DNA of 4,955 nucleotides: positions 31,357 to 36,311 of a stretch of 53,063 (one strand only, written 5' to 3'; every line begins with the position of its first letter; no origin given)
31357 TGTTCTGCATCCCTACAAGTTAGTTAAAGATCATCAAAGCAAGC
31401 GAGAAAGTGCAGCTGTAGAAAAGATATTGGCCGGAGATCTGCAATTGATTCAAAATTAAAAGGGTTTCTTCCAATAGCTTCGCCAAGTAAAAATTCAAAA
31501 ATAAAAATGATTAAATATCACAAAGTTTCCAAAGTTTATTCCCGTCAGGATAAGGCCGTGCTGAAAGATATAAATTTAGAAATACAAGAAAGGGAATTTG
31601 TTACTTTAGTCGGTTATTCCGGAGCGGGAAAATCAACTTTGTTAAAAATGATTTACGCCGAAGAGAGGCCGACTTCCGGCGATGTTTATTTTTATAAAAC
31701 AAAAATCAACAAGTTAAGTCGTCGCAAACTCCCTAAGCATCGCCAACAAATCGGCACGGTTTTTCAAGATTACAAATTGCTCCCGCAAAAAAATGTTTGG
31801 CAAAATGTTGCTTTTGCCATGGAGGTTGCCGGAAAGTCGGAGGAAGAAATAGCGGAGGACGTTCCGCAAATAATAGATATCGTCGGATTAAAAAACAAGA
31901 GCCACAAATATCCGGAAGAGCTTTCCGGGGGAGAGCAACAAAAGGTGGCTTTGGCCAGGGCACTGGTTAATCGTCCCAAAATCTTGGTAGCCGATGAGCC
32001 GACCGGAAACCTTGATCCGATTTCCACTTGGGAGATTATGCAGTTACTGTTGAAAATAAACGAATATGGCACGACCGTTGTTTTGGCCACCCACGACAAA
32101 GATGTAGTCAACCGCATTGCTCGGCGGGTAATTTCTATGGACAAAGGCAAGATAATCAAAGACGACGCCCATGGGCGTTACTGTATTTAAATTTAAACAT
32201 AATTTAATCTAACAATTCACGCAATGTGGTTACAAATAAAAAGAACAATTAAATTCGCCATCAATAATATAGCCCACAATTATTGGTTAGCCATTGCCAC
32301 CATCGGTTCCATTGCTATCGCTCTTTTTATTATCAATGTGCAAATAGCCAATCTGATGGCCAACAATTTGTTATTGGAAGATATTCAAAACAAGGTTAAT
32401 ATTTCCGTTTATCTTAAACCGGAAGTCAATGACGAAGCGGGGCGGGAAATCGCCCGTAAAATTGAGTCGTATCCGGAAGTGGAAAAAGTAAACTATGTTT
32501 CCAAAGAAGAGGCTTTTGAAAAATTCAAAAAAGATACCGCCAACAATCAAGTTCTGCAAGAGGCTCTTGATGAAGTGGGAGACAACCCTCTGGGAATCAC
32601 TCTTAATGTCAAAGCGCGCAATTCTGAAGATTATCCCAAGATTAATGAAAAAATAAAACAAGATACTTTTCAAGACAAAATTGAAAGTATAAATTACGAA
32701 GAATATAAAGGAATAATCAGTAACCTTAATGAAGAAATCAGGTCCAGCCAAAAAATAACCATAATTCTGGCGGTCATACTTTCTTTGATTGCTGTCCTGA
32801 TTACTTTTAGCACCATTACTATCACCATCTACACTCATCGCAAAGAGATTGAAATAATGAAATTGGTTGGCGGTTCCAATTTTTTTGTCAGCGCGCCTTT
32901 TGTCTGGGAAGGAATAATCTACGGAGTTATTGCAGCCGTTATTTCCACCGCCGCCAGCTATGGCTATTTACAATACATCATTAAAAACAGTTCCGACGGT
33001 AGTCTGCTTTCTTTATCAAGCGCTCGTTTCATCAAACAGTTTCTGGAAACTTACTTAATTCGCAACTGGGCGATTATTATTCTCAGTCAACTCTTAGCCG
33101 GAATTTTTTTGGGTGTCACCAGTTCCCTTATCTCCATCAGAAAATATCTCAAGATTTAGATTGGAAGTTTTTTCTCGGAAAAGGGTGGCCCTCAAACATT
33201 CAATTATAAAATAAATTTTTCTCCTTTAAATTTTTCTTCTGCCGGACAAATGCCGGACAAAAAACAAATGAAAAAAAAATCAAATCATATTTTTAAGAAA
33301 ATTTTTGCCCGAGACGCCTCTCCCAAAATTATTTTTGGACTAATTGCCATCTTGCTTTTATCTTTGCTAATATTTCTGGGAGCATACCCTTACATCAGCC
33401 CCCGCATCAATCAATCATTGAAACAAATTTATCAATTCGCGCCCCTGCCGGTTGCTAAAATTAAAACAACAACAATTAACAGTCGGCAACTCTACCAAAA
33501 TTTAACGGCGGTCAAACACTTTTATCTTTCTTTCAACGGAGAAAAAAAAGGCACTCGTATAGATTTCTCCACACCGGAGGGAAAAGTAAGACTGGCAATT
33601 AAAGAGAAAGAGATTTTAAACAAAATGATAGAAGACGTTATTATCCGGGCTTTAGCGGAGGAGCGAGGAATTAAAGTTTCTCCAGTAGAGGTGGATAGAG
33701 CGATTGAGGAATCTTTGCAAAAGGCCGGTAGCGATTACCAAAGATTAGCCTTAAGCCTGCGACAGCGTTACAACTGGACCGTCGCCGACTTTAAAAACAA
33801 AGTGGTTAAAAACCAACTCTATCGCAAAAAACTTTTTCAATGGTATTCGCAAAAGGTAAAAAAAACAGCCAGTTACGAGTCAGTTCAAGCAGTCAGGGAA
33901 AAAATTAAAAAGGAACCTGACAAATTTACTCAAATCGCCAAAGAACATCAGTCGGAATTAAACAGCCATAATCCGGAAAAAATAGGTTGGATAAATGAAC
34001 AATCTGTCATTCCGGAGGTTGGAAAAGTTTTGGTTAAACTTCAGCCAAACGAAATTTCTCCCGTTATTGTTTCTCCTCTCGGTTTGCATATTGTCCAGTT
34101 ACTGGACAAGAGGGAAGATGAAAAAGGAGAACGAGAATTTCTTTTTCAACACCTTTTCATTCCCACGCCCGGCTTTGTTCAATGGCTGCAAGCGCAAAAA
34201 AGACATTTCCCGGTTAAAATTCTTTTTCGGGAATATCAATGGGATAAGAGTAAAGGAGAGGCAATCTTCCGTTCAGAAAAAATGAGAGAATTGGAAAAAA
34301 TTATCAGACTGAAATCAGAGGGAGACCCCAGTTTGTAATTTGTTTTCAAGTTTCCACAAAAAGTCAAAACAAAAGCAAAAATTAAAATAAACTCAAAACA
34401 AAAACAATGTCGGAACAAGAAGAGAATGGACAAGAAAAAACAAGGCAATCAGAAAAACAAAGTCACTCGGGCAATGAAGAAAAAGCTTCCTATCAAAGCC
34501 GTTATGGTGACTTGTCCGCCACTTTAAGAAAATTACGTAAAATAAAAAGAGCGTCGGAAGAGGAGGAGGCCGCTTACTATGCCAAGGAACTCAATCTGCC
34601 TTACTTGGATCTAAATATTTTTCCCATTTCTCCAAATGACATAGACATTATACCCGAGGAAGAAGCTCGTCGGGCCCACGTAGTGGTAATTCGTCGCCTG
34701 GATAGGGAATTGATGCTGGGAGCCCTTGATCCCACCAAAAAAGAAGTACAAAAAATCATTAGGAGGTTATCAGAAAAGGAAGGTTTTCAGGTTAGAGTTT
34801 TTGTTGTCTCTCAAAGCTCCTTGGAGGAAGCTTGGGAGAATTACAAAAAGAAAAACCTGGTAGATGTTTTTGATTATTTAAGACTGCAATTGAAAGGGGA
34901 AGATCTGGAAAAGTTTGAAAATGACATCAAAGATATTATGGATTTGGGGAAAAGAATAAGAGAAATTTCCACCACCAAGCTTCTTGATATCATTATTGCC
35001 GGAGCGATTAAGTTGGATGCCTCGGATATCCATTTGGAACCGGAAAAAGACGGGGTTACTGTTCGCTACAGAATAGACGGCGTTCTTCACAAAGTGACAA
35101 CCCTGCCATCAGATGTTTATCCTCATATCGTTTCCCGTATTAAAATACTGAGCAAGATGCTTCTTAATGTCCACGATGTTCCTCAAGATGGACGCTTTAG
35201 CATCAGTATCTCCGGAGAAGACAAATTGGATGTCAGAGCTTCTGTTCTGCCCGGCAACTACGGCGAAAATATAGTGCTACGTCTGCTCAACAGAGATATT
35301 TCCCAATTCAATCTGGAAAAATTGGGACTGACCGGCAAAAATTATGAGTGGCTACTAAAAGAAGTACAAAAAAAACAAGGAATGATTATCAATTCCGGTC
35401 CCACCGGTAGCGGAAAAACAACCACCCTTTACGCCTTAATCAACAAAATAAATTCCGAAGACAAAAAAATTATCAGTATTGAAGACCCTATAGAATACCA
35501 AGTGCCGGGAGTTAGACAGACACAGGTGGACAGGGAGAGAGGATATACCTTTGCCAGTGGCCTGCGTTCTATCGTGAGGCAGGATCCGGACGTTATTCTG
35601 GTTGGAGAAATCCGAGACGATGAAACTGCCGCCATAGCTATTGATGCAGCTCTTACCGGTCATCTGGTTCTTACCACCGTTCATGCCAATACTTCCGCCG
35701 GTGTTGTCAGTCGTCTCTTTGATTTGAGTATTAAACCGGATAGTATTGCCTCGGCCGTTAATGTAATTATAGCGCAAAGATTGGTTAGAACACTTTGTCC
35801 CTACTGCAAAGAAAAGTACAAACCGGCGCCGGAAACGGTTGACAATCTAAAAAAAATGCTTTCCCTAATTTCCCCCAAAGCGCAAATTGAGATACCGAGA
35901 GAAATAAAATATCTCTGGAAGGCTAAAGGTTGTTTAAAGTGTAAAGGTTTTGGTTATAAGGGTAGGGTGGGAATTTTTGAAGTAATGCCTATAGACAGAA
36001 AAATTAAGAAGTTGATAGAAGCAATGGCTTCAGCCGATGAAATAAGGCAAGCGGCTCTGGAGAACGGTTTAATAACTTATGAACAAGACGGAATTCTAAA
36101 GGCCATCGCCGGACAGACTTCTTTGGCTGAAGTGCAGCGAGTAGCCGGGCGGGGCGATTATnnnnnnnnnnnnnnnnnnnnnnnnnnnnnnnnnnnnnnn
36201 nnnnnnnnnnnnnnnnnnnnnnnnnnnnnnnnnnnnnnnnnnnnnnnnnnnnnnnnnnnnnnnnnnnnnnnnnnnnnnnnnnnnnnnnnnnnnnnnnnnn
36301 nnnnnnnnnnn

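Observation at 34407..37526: One ORF encodes two complete PilB/GspE secretion-ATPase modules in tandem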

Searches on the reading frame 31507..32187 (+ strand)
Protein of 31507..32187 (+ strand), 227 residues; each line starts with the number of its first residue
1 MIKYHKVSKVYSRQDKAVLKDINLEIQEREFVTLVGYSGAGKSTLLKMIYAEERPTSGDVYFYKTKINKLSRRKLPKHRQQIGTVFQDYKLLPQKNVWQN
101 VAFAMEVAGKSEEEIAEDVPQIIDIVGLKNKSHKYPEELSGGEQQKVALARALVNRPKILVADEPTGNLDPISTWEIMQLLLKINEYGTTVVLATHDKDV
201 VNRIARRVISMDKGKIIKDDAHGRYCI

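Call 6: search_protein_families(library=pfam, proteins=[window:31507-32187:+], max_evalue=0.001)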
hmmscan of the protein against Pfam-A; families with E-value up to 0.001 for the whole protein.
window:31507-32187:+ (227 aa): 7 families
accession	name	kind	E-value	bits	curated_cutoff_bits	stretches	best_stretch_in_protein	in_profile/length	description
PF00005.33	ABC_tran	-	1.6e-36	126.4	25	1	19-166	1-136/137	ABC transporter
PF00931.28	NB-ARC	-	9.1e-07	28.8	23.5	1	24-207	13-147/248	NB-ARC domain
PF13304.12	AAA_21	-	2e-06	28.6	27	0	136-197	235-299/304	AAA domain, putative AbiEii toxin, Type IV TA system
PF02463.25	SMC_N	-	1.7e-05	24.8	40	1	28-209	23-209/220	RecF/RecN/SMC N terminal domain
PF03193.22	RsgA_GTPase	-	5.9e-05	23.4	30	1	11-54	89-131/174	RsgA GTPase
PF13401.12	AAA_22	-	0.00026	21.7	27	1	28-164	4-92/130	AAA domain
PF01926.29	MMR_HSR1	-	0.00064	20.2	21.9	0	32-127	2-55/113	50S ribosome-binding GTPase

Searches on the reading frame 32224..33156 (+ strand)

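Call 6: search_protein_families(library=pfam, proteins=[window:32224-33156:+], max_evalue=0.001)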
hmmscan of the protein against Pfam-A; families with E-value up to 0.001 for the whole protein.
window:32224-33156:+ (311 aa): 2 families
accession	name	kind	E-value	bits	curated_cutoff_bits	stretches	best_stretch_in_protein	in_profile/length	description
PF18075.7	FtsX_ECD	-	7.5e-18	65.4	23.5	1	58-146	1-89/96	FtsX extracellular domain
PF02687.27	FtsX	-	2.4e-12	47.4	25.5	1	180-311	1-118/120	FtsX-like permease C-terminal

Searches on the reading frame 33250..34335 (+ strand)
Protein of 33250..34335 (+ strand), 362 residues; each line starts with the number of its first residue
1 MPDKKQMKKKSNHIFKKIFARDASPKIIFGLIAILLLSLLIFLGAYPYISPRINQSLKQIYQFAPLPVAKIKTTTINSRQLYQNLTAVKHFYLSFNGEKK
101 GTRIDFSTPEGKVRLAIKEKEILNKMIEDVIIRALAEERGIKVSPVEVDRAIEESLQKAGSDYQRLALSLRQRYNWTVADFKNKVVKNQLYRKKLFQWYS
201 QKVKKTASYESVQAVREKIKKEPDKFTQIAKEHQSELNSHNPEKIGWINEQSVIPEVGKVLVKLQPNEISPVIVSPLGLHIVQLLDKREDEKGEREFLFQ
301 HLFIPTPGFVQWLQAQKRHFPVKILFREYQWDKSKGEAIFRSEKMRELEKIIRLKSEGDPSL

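Call 6: search_protein_families(library=pfam, proteins=[window:33250-34335:+], max_evalue=0.001)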
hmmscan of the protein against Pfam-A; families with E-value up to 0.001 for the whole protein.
window:33250-34335:+ (362 aa): 5 families
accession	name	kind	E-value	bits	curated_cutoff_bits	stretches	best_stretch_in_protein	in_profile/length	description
PF00639.27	Rotamase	-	3.8e-13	50.7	21.7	1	201-284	11-95/97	PPIC-type PPIASE domain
PF13624.11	SurA_N_3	-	4e-10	40.2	27.2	1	26-193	12-160/162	SurA-like N-terminal domain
PF13616.12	Rotamase_3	-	3.9e-08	34.3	22.5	1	200-288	28-116/116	PPIC-type PPIASE domain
PF13145.12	Rotamase_2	-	3.1e-06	28.5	27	1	198-290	22-111/121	PPIC-type PPIASE domain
PF09312.16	SurA_N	-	7.9e-05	23.2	30.8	1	117-185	41-108/118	SurA N-terminal domain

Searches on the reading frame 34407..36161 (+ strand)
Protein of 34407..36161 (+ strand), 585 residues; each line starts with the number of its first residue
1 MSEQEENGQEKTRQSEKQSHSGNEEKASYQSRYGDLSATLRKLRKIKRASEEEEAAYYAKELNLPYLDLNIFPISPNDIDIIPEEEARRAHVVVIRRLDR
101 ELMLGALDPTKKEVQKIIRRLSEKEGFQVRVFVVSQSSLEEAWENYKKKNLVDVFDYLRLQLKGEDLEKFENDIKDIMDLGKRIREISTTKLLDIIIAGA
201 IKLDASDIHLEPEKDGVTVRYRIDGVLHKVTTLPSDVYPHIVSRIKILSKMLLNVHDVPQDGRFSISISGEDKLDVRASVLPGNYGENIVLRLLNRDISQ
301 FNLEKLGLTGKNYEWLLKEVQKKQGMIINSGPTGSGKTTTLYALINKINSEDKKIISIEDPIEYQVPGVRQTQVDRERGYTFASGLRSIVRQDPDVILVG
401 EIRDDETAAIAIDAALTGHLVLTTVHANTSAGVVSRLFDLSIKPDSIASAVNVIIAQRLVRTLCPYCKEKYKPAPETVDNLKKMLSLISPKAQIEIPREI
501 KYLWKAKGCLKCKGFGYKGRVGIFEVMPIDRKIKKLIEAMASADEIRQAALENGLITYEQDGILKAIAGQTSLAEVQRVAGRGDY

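Call 56: search_protein_families(library=ncbifam, proteins=[window:34407-36161:+], max_evalue=1e-20)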
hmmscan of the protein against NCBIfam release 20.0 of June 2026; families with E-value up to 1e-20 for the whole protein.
window:34407-36161:+ (585 aa): 9 families
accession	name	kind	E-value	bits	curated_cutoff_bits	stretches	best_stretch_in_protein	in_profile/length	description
TIGR02538.1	type_IV_pilB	equivalog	3.8e-144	481.4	675.65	1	37-580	29-562/564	type IV-A pilus assembly ATPase PilB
TIGR02533.1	type_II_gspE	equivalog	1e-140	469.7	630.25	1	82-579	4-485/486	type II secretion system ATPase GspE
NF053534.1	T4PilAsmATPsTfpB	equivalog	3e-116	389.1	850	1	50-580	64-582/584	type IV pilus assembly ATPase TfpB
NF007755.0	PRK10436.1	equivalog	7.4e-115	384.2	617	1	161-582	67-461/465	type II secretion system protein GspE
NF041000.1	ATPase_ComGA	equivalog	2e-75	253.3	300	1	196-461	3-266/267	competence type IV pilus ATPase ComGA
TIGR01420.1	pilT_fam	subfamily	5.2e-54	183.7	319.1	1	194-461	3-269/343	PilT/PilU family type 4a pilus ATPase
TIGR02525.1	plasmid_TraJ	equivalog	1.4e-26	93.3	368.3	1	289-462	120-300/372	plasmid transfer ATPase TraJ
NF058587.1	archaellum_moto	equivalog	3.1e-21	75.7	550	1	313-461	267-418/527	archaellum flagellar ATPase motor FlaI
TIGR02524.1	dot_icm_DotB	equivalog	3.2e-21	75.9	463.3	1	317-460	127-279/358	Dot/Icm type IV secretion system ATPase DotB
